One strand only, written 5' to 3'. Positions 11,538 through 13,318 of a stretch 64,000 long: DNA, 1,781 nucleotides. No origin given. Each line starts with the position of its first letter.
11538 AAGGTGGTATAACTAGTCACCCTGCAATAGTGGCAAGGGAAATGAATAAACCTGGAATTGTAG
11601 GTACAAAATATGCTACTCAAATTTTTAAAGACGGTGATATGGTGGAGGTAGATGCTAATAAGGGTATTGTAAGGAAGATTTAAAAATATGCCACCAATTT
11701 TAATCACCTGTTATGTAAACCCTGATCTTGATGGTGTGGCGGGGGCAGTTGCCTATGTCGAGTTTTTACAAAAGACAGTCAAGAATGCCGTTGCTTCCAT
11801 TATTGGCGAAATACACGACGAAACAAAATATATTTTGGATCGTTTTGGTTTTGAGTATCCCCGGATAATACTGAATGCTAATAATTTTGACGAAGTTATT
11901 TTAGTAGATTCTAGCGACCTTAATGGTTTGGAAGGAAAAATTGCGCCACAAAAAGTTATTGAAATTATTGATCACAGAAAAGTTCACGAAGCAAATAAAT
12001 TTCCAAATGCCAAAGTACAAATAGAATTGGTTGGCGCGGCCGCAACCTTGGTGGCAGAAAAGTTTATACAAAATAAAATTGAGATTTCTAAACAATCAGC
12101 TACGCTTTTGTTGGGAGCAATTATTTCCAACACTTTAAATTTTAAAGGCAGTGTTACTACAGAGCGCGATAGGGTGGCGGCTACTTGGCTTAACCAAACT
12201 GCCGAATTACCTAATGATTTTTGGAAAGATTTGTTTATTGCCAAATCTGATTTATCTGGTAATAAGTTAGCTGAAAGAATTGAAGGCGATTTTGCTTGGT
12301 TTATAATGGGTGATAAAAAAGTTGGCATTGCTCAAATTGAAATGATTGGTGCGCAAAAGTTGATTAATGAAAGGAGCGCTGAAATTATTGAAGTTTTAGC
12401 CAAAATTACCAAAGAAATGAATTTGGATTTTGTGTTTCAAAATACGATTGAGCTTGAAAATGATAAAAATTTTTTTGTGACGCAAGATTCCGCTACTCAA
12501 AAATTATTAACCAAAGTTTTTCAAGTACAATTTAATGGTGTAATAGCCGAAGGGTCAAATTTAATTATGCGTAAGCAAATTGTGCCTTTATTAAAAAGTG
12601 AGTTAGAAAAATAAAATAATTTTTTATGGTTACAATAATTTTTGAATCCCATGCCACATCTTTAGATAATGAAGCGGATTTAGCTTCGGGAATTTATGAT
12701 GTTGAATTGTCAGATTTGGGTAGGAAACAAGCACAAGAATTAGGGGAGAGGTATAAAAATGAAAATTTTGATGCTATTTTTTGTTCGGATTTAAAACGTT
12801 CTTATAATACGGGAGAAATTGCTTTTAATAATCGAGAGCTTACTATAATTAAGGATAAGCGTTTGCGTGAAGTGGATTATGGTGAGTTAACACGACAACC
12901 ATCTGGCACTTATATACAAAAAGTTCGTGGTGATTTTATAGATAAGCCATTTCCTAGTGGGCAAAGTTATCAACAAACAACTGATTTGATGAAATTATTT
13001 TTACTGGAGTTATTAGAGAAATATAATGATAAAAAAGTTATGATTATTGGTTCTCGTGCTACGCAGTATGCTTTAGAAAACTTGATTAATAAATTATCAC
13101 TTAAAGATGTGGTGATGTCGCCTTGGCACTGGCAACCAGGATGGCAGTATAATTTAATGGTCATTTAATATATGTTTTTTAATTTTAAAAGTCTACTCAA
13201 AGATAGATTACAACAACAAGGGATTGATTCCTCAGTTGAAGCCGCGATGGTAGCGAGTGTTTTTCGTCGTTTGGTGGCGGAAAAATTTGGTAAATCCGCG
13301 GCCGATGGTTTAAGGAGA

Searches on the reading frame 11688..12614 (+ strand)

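Call 30: search_protein_families(library=pfam, proteins=[window:11688-12614:+], max_evalue=0.0001)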
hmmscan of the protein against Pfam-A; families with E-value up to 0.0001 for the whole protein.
window:11688-12614:+ (308 aa): 2 families
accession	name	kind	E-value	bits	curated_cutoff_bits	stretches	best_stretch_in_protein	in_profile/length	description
PF02833.19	DHHA2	-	3.4e-13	50.5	27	1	180-303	1-124/126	DHHA2 domain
PF01368.27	DHH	-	3.8e-11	43.8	28.1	1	4-145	2-125/125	DHH family, N-terminal domain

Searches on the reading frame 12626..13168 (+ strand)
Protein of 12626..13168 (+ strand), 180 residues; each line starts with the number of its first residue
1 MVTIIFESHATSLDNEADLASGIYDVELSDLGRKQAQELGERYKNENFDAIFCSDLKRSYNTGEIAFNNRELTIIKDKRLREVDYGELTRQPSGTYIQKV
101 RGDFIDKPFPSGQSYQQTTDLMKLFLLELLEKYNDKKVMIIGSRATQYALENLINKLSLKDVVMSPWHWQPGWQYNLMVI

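Call 31: search_protein_families(library=pfam, proteins=[window:12626-13168:+], max_evalue=0.0001)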
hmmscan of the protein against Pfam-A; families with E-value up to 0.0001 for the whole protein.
window:12626-13168:+ (180 aa): 1 family
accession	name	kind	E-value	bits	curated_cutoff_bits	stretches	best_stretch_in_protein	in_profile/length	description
PF00300.27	His_Phos_1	-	1.3e-25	90.6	21.7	1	9-154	6-158/194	Histidine phosphatase superfamily (branch 1)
